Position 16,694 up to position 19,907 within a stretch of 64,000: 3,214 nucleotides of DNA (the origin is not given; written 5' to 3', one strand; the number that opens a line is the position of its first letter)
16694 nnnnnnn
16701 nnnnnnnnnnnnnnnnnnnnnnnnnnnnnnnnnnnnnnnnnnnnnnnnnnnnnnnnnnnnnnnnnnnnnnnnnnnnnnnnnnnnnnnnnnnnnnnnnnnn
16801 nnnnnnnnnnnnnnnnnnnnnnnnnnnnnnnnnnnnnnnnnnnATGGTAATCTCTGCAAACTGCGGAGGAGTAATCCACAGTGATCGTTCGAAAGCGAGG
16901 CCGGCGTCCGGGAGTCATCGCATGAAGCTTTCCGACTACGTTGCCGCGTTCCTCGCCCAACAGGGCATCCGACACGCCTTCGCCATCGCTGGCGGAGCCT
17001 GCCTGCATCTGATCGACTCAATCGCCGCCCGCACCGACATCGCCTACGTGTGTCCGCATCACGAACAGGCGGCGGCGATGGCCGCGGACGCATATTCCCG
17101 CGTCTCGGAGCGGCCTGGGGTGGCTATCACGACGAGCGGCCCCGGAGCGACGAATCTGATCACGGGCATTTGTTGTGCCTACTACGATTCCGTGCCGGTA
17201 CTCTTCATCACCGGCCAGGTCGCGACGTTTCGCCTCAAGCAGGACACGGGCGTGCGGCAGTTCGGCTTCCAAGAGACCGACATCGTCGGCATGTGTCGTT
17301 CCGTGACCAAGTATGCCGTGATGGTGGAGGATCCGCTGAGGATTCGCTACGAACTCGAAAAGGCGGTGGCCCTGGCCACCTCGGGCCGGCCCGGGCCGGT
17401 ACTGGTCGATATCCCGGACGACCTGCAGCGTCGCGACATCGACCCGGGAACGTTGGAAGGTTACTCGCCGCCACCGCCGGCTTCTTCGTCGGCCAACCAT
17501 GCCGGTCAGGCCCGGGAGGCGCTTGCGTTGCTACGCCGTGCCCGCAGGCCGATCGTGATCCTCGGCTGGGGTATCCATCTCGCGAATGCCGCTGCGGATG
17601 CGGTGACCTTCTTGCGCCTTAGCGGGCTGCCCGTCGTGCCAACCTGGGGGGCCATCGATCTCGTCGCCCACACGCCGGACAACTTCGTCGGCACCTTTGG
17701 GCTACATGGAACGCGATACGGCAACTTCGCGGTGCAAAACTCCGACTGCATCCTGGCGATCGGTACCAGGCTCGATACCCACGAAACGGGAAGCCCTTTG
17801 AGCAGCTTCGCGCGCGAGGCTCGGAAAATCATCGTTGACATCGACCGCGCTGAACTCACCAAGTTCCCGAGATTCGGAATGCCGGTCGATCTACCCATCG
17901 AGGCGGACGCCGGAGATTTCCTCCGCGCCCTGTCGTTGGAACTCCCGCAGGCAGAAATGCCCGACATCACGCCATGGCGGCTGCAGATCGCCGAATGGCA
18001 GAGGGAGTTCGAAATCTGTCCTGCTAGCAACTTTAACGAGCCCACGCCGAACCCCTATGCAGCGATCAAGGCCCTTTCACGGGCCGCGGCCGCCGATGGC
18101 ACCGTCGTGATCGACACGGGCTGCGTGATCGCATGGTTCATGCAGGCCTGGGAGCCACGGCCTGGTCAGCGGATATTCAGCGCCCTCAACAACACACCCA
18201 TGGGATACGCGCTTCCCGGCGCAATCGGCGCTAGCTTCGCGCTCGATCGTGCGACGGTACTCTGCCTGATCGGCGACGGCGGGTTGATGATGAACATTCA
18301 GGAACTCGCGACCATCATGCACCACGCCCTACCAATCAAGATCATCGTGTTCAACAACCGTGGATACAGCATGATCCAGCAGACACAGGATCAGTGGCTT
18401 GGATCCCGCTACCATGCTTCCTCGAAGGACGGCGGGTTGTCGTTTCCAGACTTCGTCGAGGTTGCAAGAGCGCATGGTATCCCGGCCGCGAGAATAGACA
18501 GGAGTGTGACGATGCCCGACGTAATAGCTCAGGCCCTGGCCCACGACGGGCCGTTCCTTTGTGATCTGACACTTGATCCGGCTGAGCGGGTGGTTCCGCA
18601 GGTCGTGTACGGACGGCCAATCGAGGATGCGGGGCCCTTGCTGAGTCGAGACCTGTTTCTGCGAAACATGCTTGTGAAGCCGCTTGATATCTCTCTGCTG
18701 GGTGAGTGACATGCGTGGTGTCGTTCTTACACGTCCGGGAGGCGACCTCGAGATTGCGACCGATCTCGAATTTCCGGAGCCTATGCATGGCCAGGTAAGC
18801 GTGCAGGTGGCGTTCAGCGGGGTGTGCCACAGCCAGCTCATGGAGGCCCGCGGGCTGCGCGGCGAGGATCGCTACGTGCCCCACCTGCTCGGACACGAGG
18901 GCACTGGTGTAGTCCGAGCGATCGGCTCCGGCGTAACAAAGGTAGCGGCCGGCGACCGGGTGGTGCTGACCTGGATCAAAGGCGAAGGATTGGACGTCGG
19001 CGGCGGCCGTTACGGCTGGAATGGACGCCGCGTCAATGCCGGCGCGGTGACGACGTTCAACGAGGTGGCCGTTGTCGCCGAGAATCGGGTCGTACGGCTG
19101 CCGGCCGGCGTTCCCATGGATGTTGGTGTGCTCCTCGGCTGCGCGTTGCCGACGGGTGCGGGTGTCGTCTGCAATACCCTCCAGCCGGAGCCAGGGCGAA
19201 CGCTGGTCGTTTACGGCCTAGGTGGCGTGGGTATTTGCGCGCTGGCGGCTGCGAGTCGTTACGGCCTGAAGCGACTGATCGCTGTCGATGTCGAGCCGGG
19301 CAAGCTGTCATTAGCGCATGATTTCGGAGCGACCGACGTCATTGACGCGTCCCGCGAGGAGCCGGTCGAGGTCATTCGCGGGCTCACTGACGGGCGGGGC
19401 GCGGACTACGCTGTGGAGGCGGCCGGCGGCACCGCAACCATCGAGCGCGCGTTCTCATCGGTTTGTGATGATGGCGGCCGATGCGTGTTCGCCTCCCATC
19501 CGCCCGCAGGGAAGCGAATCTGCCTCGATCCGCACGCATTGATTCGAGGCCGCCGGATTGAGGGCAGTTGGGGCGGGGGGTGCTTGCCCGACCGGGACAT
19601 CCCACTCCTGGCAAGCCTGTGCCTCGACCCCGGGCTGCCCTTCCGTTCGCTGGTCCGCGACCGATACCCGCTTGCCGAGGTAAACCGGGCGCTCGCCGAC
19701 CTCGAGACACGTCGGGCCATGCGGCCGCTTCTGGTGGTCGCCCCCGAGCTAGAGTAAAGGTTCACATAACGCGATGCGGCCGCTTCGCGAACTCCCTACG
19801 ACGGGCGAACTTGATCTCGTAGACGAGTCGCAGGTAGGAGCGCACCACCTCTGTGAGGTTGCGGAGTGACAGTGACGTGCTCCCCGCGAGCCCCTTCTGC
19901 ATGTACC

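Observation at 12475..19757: A seven-gene translationally coupled operon combines two independent ThDP carboligase systems with two methyltransferases and two reductases: predicted branched-chain or C2-extended sugar pathway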

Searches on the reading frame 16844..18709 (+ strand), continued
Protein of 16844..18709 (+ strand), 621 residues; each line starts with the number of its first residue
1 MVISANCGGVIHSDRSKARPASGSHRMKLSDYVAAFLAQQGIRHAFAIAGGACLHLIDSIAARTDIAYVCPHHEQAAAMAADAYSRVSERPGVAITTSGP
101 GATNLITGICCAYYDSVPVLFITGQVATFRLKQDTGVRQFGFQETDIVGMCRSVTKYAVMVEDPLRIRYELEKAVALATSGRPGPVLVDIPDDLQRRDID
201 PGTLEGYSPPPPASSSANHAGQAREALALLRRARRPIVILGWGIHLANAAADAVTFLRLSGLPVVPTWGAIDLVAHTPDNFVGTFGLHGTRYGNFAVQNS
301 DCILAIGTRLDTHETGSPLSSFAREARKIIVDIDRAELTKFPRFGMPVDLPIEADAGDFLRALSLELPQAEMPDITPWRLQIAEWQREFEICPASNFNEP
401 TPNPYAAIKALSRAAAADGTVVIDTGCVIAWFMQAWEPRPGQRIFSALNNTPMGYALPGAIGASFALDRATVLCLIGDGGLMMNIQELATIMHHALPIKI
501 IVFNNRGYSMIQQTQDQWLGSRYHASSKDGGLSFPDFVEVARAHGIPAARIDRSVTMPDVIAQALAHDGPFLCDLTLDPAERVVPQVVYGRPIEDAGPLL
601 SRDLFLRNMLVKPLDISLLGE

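Call 47: search_solved_structures(query=window:16922-18709:+, max_evalue=1e-100, show_alignments=1)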
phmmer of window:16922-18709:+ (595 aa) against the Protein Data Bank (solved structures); distinct sequences matched with E-value up to 1e-100: 1.
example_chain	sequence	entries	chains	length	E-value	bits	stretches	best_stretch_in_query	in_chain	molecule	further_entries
8rph_A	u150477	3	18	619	4.8e-110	371.7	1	2-583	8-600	Thiamine pyrophosphate-binding protein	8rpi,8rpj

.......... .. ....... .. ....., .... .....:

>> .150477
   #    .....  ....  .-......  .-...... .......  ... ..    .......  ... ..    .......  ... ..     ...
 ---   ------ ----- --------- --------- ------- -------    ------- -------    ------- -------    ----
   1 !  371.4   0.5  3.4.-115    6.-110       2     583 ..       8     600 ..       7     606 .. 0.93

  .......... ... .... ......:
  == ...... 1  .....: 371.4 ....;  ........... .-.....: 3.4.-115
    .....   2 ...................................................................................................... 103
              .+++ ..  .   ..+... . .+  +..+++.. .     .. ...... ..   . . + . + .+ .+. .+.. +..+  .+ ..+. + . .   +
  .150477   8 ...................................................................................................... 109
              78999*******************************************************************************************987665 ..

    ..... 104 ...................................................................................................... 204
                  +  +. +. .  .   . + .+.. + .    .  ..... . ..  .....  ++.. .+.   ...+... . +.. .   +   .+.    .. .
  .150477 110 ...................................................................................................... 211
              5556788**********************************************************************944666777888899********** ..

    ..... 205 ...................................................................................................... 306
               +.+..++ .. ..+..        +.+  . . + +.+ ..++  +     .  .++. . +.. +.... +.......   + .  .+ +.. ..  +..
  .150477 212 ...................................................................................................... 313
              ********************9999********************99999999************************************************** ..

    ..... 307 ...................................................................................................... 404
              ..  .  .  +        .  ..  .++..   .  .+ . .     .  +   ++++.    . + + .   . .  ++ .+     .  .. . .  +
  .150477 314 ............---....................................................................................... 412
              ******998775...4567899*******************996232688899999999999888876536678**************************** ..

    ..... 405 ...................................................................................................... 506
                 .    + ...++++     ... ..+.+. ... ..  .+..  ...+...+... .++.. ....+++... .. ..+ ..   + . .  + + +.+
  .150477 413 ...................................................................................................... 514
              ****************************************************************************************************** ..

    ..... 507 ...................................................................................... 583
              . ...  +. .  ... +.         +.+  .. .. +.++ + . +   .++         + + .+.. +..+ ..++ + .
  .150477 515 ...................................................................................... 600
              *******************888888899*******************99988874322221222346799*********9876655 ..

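Call 61: search_protein_families(library=pfam, proteins=[L011:14576-15613:+, L065:6702-7682:-, L015:6927-8000:-, L014:8252-8821:+, L051:3181-4380:-, L007:15546-16724:+, L049:14744-16162:+, L041:37-810:+, L024:2925-3521:-, L078:13181-13717:+], max_evalue=0.0001)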
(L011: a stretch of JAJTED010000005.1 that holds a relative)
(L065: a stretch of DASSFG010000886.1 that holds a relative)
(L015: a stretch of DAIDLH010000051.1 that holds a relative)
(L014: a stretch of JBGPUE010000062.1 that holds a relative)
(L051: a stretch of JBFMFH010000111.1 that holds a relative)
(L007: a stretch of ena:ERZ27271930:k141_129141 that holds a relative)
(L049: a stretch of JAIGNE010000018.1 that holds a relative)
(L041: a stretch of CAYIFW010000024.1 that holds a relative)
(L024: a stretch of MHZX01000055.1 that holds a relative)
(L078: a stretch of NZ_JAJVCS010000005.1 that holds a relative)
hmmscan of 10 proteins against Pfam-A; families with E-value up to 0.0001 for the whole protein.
L011:14576-15613:+ (345 aa): 0 families

L065:6702-7682:- (326 aa): 0 families

L015:6927-8000:- (357 aa): 0 families

L014:8252-8821:+ (189 aa): 1 family
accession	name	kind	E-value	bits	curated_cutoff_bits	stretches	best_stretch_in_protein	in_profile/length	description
PF00293.34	NUDIX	-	2.3e-18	66.9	21.1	1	54-159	6-118/134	NUDIX domain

L051:3181-4380:- (399 aa): 0 families

L007:15546-16724:+ (392 aa): 0 families

L049:14744-16162:+ (472 aa): 0 families

L041:37-810:+ (257 aa): 2 families
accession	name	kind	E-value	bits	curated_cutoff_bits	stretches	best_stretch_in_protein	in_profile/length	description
PF00483.29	NTP_transferase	-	5.1e-22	79.1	21.2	1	3-209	2-198/245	Nucleotidyl transferase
PF12804.13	NTP_transf_3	-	8.2e-07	29.8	27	1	4-56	2-49/160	MobA-like NTP transferase domain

L024:2925-3521:- (198 aa): 0 families

L078:13181-13717:+ (178 aa): 0 families

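Call 70: search_protein_families(library=pfam, proteins=[L068:135-4001:+, L068:4125-5798:+, L068:5820-7907:-, L068:6033-7838:+, L068:7908-9770:+, L068:7920-9632:-, L068:13555-14805:+, L068:14780-16816:+, L068:16758-18143:+, L068:18067-19668:+], max_evalue=0.00001)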
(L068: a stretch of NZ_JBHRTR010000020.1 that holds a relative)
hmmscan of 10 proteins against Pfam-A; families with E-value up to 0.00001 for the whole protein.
L068:135-4001:+ (1288 aa): 0 families

L068:4125-5798:+ (557 aa): 1 family
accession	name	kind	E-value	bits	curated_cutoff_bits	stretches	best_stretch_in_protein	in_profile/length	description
PF13844.12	Glyco_transf_41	-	1.5e-19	70.1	25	1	362-525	368-527/543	Glycosyl transferase family 41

L068:5820-7907:- (695 aa): 18 families
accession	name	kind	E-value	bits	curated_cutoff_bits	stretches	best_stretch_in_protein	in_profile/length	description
PF13844.12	Glyco_transf_41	-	3.2e-48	164.8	25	2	323-468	78-225/543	Glycosyl transferase family 41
PF13428.12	TPR_14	-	2.2e-25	87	23.5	0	108-144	7-43/44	Tetratricopeptide repeat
PF13432.12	TPR_16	-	2.3e-25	89.1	32.7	4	174-238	1-65/65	Tetratricopeptide repeat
PF14559.12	TPR_19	-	4.5e-23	81.8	25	1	216-275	3-62/68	Tetratricopeptide repeat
PF07719.23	TPR_2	-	1.6e-21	75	27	0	239-267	2-30/34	Tetratricopeptide repeat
PF13424.12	TPR_12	-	1.6e-17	63.9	30.1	0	75-129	10-72/77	Tetratricopeptide repeat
PF13431.12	TPR_17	-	3e-16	58.7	24.4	0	227-258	2-33/34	Tetratricopeptide repeat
PF13374.12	TPR_10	-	1.9e-15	56.7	27.5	0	242-268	6-32/42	Tetratricopeptide repeat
PF13414.12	TPR_11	-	2.6e-15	56.2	26.8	0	111-150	3-42/42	TPR repeat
PF13181.12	TPR_8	-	4.7e-15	54.8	25.7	0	71-99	4-32/34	Tetratricopeptide repeat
PF00515.34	TPR_1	-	8.9e-15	54.2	27.8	0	207-237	4-34/34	Tetratricopeptide repeat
PF24575.1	TPR_Slam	-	3.9e-10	40.5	35.2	0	70-122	49-101/104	Surface lipoprotein assembly modifier, N-terminal TPR repeats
PF13176.12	TPR_7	-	7.7e-09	35.4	27.9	0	71-96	2-27/36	Tetratricopeptide repeat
PF13371.12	TPR_9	-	3.1e-07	30.8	35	0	82-136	9-63/73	Tetratricopeptide repeat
PF13429.12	TPR_15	-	5.3e-07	29.8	26.2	0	110-233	154-277/280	Tetratricopeptide repeat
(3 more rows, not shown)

L068:6033-7838:+ (601 aa): 0 families

L068:7908-9770:+ (620 aa): 0 families

L068:7920-9632:- (570 aa): 1 family
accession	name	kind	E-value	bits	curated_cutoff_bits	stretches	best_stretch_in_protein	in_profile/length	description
PF13844.12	Glyco_transf_41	-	3.5e-22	78.8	25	2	369-532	368-527/543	Glycosyl transferase family 41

L068:13555-14805:+ (416 aa): 2 families
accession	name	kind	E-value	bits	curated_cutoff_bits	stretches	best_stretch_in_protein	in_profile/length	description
PF01041.23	DegT_DnrJ_EryC1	-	5.1e-103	345.5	19.8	1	20-403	5-359/360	DegT/DnrJ/EryC1/StrS aminotransferase family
PF01212.27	Beta_elim_lyase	-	4.6e-06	26.6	27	1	35-225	28-222/288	Beta-eliminating lyase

L068:14780-16816:+ (678 aa): 0 families

L068:16758-18143:+ (461 aa): 0 families

L068:18067-19668:+ (533 aa): 0 families

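Call 84: search_dna_similar(query=window:16922-18706:+, collection=plasmids, mode=protein, max_evalue=1e-80, max_rows=15)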
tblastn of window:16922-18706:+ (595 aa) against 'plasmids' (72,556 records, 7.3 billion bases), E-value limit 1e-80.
No match.

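Call 85: search_dna_similar(query=window:16922-18706:+, collection=plasmids, mode=protein, max_evalue=1e-30, max_rows=12)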
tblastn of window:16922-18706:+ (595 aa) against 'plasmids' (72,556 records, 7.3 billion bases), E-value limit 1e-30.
Records with a match: 415; places in all: 456; records where one place covers at least 80% of the query: 407.
Best place of each record, by identity: <60% 415.
By first word of the organism name: Sinorhizobium 94; Rhizobium 57; Pseudosulfitobacter 42; Pseudoalteromonas 14; Escherichia 13; Klebsiella 13; Streptomyces 10; Shinella 10; Ensifer 10; Paraburkholderia 8; and 77 more.
By predicted mobility (MOB-suite, as given by PLSDB): non-mobilizable 252; mobilizable 84; conjugative 79.
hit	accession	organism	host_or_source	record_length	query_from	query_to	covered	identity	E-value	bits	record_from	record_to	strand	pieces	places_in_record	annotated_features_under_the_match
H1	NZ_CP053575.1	Citrobacter sp. TSA-1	cell culture,laboratory stock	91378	1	561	94%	36.0%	2e-77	275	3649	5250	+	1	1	ilvG: acetolactate synthase 2 catalytic subunit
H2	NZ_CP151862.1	Citrobacter freundii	-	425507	1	561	94%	35.8%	3e-76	271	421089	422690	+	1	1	ilvG: acetolactate synthase 2 catalytic subunit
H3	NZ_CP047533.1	Salmonella enterica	Clam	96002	1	590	99%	33.8%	1e-73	264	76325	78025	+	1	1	ilvG: acetolactate synthase 2 catalytic subunit | ilvM: acetolactate synthase 2 small subunit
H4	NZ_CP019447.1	Kosakonia cowanii JCM 10956 = DSM 18146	-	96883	1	561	94%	35.1%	1e-71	258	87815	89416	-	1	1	ilvG: acetolactate synthase 2 catalytic subunit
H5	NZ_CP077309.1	Enterobacter hormaechei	-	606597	1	561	94%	35.0%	1e-73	264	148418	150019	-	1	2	ilvG: acetolactate synthase 2 catalytic subunit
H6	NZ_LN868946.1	Salmonella enterica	Homo sapiens,feces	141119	1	561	94%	34.8%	4e-73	262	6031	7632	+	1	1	ilvG: acetolactate synthase 2 catalytic subunit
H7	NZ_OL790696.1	Escherichia coli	-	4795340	1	561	94%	34.8%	8e-73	261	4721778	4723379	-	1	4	none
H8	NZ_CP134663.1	Escherichia coli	Larus michahellis,bacteria,cloaca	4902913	1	561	94%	34.8%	1e-71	258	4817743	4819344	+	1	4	none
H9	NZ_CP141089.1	Escherichia coli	Homo sapiens,Infected Human Urine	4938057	1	561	94%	34.6%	6e-71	256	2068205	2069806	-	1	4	none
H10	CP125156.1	Klebsiella pneumoniae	-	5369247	1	561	94%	34.6%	2e-69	252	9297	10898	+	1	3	ilvG: acetolactate synthase 2 catalytic subunit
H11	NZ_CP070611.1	Rhodococcus koreensis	cell culture,rhizosphere of apple ...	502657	11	564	93%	34.8%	6e-63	232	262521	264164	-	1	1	acetolactate synthase large subunit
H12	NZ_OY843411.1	Escherichia coli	hen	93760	1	561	94%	34.4%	3e-71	256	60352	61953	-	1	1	ilvG: acetolactate synthase 2 catalytic subunit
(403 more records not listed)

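Call 87: get_annotated_region(hit=H3, flank=500)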
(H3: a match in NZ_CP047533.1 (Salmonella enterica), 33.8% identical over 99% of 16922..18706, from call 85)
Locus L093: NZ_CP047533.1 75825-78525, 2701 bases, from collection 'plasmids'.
description: Salmonella enterica subsp. enterica serovar Typhimurium strain SJTUF10484 plasmid unnamedB, complete sequence
organism: Salmonella enterica (NCBI taxid 90371)
taxonomy: Bacteria; Pseudomonadota; Gammaproteobacteria; Enterobacterales; Enterobacteriaceae; Salmonella; Salmonella enterica
host: -; source: Clam; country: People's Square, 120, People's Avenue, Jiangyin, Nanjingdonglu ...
typing (MOB-suite, as given by PLSDB): non-mobilizable
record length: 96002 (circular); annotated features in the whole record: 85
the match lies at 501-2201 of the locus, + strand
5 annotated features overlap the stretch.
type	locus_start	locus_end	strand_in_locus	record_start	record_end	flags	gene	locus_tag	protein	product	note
CDS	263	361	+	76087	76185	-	ilvL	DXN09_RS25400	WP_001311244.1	ilv operon leader peptide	GO:0031556 - transcriptional attenuation by ribosome [Evidence IEA]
CDS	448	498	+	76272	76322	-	ilvX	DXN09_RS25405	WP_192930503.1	peptide IlvX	-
CDS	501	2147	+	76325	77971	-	ilvG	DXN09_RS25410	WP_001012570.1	acetolactate synthase 2 catalytic subunit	GO:0009082 - branched-chain amino acid biosynthetic process [Evidence IEA]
CDS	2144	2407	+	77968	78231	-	ilvM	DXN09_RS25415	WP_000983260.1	acetolactate synthase 2 small subunit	-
CDS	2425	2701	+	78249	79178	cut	ilvE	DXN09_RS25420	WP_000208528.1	branched-chain-amino-acid transaminase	GO:0009082 - branched-chain amino acid biosynthetic process [Evidence IEA]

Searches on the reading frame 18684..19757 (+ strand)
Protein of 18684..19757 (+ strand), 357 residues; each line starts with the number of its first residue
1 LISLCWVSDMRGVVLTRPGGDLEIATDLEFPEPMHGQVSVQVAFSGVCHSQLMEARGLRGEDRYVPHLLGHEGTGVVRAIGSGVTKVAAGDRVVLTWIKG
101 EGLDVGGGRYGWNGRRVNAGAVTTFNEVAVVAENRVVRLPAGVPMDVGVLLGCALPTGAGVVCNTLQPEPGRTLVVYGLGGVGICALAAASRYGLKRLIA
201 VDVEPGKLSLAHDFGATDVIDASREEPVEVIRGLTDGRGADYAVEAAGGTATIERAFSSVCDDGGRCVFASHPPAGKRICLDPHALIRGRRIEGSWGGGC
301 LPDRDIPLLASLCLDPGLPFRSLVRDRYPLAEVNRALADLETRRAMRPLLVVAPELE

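Call 3: search_protein_families(library=pfam, proteins=[window:18684-19757:+])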
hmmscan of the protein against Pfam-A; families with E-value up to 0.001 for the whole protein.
window:18684-19757:+ (357 aa): 3 families
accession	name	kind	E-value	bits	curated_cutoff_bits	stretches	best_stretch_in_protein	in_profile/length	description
PF00107.32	ADH_zinc_N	-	3.3e-21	76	31.8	1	181-305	1-119/129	Zinc-binding dehydrogenase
PF08240.17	ADH_N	-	7.5e-15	55.5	23.5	1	36-140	3-103/104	Alcohol dehydrogenase GroES-like domain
PF13602.12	ADH_zinc_N_2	-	1.5e-07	32.8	27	1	214-274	1-57/134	Zinc-binding dehydrogenase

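Call 4: search_protein_families(library=ncbifam, proteins=[window:18684-19757:+])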
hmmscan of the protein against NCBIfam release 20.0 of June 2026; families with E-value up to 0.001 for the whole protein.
window:18684-19757:+ (357 aa): 23 families
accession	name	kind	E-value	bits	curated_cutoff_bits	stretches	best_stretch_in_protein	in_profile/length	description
TIGR03451.1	mycoS_dep_FDH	equivalog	3.6e-58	197.1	512.9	2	119-348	125-354/358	S-(hydroxymethyl)mycothiol dehydrogenase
TIGR03989.1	Rxyl_3153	subfamily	3.9e-54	184.3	440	2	120-350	136-368/370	NDMA-dependent alcohol dehydrogenase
TIGR02818.1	adh_III_F_hyde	equivalog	2.8e-49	168.2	543.95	2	106-349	120-365/368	S-(hydroxymethyl)glutathione dehydrogenase/class III alcohol dehydrogenase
NF041097.1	keto_inos_dh_IolM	equivalog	9.1e-28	97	450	2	168-346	204-383/389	scyllo-inosose 3-dehydrogenase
TIGR03366.1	HpnZ_proposed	hypoth_equivalog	3.1e-27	95.6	328.1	2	127-294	113-277/315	putative phosphonate catabolism associated alcohol dehydrogenase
NF006940.0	PRK09422.1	equivalog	1.8e-26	92.9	344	1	27-295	16-283/338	alcohol dehydrogenase AdhP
TIGR00692.1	tdh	equivalog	1e-25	90.5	458.35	1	25-297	13-287/340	L-threonine 3-dehydrogenase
NF003808.0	PRK05396.1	equivalog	1.4e-23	83.3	380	1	26-296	16-287/341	L-threonine 3-dehydrogenase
NF010344.0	PRK13771.1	subfamily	1.1e-20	73.9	349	1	10-268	1-252/334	putative alcohol dehydrogenase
NF007642.0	PRK10309.1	equivalog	1.9e-19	70.1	550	1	35-257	25-247/347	galactitol-1-phosphate 5-dehydrogenase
NF041172.1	AcrlCoa_red_Thmprot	equivalog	2.7e-18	66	500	1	10-268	1-253/334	acryloyl-CoA reductase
NF007489.0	PRK10083.1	equivalog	9e-18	64.3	376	1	10-229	1-220/339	Zn-dependent oxidoreductase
TIGR02824.1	quinone_pig3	subfamily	1.9e-17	63.3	296.8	2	114-265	82-233/325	putative NAD(P)H quinone oxidoreductase, PIG3 family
TIGR03201.1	dearomat_had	equivalog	2.7e-15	56.3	338.65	1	15-347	4-343/349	6-hydroxycyclohex-1-ene-1-carbonyl-CoA dehydrogenase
NF047908.1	AldhRedAhr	equivalog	4.4e-13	48.8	470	1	27-233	20-228/335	NADPH-dependent aldehyde reductase Ahr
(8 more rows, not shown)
